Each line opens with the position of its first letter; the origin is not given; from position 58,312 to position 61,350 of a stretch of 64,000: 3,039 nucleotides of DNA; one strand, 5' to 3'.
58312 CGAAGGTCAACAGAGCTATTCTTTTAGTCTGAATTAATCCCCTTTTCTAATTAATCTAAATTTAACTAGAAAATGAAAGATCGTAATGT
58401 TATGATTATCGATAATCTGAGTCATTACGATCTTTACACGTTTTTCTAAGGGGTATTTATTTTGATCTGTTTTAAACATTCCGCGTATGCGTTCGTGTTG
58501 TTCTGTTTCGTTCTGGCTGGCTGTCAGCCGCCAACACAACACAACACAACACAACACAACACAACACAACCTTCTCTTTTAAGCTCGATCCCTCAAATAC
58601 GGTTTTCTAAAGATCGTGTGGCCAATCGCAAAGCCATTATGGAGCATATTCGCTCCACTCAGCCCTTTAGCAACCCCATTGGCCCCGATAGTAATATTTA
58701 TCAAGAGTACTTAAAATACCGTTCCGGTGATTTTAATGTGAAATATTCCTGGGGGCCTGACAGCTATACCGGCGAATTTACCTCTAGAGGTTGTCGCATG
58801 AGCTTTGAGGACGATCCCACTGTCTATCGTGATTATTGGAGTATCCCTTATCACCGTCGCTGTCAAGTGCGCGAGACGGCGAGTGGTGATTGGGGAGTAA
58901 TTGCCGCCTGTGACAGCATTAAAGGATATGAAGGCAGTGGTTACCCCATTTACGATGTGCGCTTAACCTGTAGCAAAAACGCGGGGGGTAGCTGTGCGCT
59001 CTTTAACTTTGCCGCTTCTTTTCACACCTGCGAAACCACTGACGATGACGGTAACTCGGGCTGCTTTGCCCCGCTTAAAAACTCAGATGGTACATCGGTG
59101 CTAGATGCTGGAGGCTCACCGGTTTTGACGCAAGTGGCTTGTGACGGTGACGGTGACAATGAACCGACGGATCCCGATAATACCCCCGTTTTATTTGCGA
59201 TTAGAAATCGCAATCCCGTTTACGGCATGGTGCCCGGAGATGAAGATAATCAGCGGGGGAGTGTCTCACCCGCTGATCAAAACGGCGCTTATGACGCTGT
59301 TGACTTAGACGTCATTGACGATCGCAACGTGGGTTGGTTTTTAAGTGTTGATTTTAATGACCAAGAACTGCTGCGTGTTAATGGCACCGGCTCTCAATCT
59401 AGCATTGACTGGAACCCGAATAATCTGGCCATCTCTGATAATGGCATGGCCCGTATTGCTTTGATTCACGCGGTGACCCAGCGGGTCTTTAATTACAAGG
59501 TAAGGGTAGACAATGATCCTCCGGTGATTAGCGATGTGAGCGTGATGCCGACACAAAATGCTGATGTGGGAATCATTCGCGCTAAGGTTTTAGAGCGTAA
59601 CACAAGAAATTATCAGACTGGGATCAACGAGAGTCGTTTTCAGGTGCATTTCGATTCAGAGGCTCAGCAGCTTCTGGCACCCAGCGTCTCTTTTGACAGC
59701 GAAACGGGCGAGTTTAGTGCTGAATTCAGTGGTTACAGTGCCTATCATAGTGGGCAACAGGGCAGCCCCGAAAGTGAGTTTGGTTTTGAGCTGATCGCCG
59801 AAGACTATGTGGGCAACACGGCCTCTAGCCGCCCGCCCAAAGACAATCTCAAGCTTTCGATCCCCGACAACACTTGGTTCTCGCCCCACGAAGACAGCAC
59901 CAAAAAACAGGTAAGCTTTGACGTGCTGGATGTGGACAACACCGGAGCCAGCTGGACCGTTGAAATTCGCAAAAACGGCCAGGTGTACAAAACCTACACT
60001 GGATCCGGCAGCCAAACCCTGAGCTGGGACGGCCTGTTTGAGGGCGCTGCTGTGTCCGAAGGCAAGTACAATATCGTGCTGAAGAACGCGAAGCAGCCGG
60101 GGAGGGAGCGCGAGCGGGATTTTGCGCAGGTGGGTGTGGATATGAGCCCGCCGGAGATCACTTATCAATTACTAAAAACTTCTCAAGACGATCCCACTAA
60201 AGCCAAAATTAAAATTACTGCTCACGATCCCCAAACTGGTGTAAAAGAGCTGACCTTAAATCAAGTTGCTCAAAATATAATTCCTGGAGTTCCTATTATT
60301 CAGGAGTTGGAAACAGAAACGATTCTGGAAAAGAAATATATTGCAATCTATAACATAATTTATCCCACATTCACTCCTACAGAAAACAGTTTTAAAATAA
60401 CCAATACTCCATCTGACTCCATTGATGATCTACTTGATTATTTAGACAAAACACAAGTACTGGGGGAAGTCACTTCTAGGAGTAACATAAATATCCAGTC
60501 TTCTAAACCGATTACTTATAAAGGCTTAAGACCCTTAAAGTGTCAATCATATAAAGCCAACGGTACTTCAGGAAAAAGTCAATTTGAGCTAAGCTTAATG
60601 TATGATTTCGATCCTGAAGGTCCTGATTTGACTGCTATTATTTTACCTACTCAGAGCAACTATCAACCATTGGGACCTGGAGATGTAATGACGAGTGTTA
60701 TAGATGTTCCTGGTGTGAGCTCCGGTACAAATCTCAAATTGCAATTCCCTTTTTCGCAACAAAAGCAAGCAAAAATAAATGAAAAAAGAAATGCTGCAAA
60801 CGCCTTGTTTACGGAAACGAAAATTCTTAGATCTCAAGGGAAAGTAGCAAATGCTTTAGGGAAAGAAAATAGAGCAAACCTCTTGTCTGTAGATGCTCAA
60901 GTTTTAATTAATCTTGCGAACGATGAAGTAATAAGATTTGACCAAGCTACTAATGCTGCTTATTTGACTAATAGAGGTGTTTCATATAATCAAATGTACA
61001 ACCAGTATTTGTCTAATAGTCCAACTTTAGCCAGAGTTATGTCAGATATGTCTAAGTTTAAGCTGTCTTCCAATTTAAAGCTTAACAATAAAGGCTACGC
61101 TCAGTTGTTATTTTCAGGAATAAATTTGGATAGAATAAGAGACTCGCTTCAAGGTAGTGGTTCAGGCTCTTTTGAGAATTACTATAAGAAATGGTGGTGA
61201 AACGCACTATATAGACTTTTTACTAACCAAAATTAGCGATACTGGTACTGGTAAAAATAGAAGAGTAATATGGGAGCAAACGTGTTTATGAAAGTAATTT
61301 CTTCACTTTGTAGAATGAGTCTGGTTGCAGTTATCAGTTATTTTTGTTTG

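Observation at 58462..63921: Lipoprotein gene with swappable C-terminal module, downstream orphan cassette and paired small secreted-protein genes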

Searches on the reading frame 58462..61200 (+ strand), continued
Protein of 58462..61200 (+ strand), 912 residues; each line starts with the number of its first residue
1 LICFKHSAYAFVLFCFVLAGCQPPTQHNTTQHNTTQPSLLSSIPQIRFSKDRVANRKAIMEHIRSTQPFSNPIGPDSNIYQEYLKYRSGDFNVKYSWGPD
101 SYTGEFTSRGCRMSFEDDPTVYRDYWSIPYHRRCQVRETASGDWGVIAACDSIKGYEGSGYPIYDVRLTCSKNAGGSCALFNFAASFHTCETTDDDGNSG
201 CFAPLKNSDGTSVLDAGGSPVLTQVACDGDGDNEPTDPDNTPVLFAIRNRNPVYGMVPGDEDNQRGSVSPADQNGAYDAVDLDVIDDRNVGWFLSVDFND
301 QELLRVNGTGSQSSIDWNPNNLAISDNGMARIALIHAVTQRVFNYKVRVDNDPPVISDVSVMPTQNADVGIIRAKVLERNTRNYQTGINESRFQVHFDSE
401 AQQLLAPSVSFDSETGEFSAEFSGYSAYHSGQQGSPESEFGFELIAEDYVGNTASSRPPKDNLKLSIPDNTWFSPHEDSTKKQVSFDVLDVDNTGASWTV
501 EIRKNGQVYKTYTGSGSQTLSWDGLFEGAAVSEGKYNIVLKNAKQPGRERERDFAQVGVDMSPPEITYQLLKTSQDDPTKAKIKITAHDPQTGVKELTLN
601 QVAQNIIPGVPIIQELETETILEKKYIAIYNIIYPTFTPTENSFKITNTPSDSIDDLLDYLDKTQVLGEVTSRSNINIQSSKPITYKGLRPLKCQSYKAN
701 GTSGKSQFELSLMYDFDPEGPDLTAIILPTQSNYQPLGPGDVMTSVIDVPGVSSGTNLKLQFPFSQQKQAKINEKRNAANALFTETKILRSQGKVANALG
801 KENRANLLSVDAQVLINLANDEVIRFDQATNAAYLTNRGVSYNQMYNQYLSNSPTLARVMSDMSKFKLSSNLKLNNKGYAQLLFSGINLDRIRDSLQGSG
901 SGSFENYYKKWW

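Call 56: find_encoding_contigs(protein=P0014, flank=10000)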
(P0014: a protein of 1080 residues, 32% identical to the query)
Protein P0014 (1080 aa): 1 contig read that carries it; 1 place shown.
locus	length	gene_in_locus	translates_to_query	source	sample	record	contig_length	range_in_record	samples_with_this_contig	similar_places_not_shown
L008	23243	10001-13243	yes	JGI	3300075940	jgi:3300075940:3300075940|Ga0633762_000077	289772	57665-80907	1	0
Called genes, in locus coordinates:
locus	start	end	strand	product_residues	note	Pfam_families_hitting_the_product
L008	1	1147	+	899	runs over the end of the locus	PF00675:Peptidase_M16, PF05193:Peptidase_M16_C, PF00675:Peptidase_M16, PF05193:Peptidase_M16_C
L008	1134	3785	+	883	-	PF00675:Peptidase_M16, PF05193:Peptidase_M16_C, PF00675:Peptidase_M16, PF05193:Peptidase_M16_C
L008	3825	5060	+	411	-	PF05157:MshEN, PF23023:Anti-Pycsar_Apyc1, PF00753:Lactamase_B, PF12706:Lactamase_B_2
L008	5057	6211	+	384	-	PF13439:Glyco_transf_4, PF20706:GT4-conflict, PF00534:Glycos_transf_1, PF13692:Glyco_trans_1_4, PF13524:Glyco_trans_1_2 (weak)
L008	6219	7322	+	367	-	PF04464:Glyphos_transf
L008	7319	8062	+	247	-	PF01564:Spermine_synth, PF08241:Methyltransf_11 (weak), PF13649:Methyltransf_25, PF13847:Methyltransf_31 (weak)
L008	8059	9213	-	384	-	PF07143:AttH, PF17186:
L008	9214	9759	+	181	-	-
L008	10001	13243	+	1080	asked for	PF13585:CHU_C (faint), PF13860:FlgD_ig (faint)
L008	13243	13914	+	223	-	-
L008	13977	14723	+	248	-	-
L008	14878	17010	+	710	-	PF13860:FlgD_ig (faint)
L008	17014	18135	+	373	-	PF00930:DPPIV_N (faint), PF24807:WD40_CDC20-Fz (faint), PF00400:WD40 (faint), PF12894:ANAPC4_WD40 (faint), PF23414:Beta-prop_EML_2 (faint), PF24817:WD40_WDHD1_1st (faint), PF07676:PD40 (faint), PF25174:Beta-prop_THOC3 (weak), +2 more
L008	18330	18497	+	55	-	-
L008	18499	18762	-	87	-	-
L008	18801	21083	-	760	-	-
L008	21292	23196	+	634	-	PF10101:DUF2339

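Call 57: find_encoding_contigs(protein=P0017, flank=10000)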
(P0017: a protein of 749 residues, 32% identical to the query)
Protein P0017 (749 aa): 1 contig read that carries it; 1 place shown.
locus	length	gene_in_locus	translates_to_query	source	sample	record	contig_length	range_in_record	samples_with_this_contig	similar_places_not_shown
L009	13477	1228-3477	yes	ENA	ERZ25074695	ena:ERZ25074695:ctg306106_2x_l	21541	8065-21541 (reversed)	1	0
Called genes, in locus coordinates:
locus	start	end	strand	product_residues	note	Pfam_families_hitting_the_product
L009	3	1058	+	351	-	?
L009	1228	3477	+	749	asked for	PF13585:CHU_C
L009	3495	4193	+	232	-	-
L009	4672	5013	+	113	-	-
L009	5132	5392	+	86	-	-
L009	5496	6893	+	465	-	-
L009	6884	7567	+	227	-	-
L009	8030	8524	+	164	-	PF13527:Acetyltransf_9 (weak), PF00583:Acetyltransf_1, PF13673:Acetyltransf_10, PF13508:Acetyltransf_7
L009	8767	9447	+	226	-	-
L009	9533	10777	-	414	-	PF03415:Peptidase_C11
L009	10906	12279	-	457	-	PF02743:dCache_1, PF22673:MCP-like_PDC_1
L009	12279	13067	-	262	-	PF00069:Pkinase, PF07714:PK_Tyr_Ser-Thr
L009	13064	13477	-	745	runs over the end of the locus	PF00069:Pkinase, PF07714:PK_Tyr_Ser-Thr, PF02743:dCache_1 (weak)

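Call 58: find_encoding_contigs(protein=P0020, flank=10000)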
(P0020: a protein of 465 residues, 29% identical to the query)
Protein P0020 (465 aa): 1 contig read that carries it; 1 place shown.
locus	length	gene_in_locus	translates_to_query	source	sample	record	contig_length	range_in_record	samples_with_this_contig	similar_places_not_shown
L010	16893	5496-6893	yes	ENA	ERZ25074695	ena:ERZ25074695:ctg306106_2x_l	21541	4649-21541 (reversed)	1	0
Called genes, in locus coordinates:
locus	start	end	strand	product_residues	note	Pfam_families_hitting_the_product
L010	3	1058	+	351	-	?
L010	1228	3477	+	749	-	PF13585:CHU_C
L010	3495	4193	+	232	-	-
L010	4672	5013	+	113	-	-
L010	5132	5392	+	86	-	-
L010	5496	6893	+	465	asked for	-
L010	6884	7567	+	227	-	-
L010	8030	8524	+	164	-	PF13527:Acetyltransf_9 (weak), PF00583:Acetyltransf_1, PF13673:Acetyltransf_10, PF13508:Acetyltransf_7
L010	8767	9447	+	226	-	-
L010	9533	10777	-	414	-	PF03415:Peptidase_C11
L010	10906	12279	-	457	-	PF02743:dCache_1, PF22673:MCP-like_PDC_1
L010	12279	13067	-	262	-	PF00069:Pkinase, PF07714:PK_Tyr_Ser-Thr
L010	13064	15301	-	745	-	PF00069:Pkinase, PF07714:PK_Tyr_Ser-Thr, PF02743:dCache_1 (weak)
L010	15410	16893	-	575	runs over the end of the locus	PF00515:TPR_1 (faint), PF07719:TPR_2 (faint), PF13428:TPR_14 (faint), PF13431:TPR_17 (faint), PF13432:TPR_16 (faint), PF13414:TPR_11 (faint)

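Call 89: search_protein_families(library=ncbifam, proteins=[window:58462-61200:+, L005:2420-3055:+, L004:1295-2236:+, L004:2237-2797:+, L004:2837-3505:+, L008:13243-13914:+, L008:13977-14723:+, L008:15400-17010:+, L008:17014-18135:+], max_evalue=1)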
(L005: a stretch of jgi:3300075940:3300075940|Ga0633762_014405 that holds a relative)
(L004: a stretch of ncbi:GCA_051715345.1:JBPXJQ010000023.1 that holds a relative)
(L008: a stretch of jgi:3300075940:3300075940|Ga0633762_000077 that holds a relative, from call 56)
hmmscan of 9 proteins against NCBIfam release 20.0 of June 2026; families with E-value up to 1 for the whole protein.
window:58462-61200:+ (912 aa): 0 families

L005:2420-3055:+ (211 aa): 0 families

L004:1295-2236:+ (313 aa): 0 families

L004:2237-2797:+ (186 aa): 0 families

L004:2837-3505:+ (222 aa): 0 families

L008:13243-13914:+ (223 aa): 0 families

L008:13977-14723:+ (248 aa): 0 families

L008:15400-17010:+ (536 aa): 2 families
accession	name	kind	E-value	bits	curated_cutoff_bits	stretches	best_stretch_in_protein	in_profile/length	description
NF003412.0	PRK04778.1-6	equivalog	0.064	12.2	861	1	320-390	468-536/564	septation ring formation regulator EzrA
TIGR01609.1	PF_unchar_267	paralog_domain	0.15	12.1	74.55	1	328-400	12-78/146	Plasmodium falciparum uncharacterized protein TIGR01609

L008:17014-18135:+ (373 aa): 1 family
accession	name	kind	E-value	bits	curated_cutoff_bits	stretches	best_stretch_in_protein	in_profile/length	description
NF033523.0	lasso_peptidase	equivalog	4.4e-05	22.4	400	1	52-141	17-116/638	Atxe2 family lasso peptide isopeptidase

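Call 94: search_dna_similar(query=window:58462-61200:+, collection=plasmids, mode=protein, max_evalue=0.001, max_rows=10)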
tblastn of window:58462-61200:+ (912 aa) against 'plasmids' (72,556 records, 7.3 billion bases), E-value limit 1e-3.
No match.

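Call 95: search_dna_similar(query=window:58462-61200:+, collection=phages, mode=protein, max_evalue=0.001, max_rows=10)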
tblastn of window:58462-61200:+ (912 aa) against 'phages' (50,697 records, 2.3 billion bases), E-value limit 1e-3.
No match.

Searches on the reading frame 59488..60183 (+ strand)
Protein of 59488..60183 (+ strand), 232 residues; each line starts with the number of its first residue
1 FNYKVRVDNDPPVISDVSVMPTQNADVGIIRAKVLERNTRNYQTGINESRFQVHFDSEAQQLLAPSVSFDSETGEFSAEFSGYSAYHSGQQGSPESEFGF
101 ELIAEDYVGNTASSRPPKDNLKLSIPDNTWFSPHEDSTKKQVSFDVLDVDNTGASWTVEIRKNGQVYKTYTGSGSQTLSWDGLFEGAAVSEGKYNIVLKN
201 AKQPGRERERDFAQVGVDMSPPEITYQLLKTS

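Call 86: find_related_loci(query=A7, collection=metagenome_contigs, flank=10000)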
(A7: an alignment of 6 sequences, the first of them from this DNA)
Query A7 (232 aa) in metagenome_contigs; peptide patterns used: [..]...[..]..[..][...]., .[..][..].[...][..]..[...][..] (x = any residue, [..] = any of these).
411 stretches matched a pattern; 28 encode a relative of the query (tblastn E <= 1e-3); 28 distinct loci.
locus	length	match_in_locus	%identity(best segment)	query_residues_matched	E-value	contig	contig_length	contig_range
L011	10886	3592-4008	27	93-222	1e-8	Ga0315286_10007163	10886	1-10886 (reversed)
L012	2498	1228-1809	24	24-228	2e-8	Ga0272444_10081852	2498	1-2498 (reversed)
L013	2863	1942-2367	31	94-224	4e-8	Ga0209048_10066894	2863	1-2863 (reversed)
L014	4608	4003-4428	31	94-224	5e-8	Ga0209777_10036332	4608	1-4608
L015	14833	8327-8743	31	98-225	5e-8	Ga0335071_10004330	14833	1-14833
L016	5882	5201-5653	23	93-226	1e-7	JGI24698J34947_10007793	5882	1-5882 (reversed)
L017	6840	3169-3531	30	95-205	2e-7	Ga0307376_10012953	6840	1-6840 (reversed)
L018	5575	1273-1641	29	130-225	3e-7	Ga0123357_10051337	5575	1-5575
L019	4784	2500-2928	30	93-224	5e-7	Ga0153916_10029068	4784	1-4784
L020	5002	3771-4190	28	93-222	5e-7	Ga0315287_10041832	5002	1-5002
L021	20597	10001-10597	25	3-198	6e-7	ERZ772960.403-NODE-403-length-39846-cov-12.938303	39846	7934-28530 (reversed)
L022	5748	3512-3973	24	92-226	8e-7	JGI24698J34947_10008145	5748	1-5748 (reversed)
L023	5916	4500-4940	29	88-224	9e-7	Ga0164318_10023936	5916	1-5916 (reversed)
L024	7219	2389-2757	28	130-225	2e-6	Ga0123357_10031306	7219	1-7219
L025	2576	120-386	36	117-201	2e-6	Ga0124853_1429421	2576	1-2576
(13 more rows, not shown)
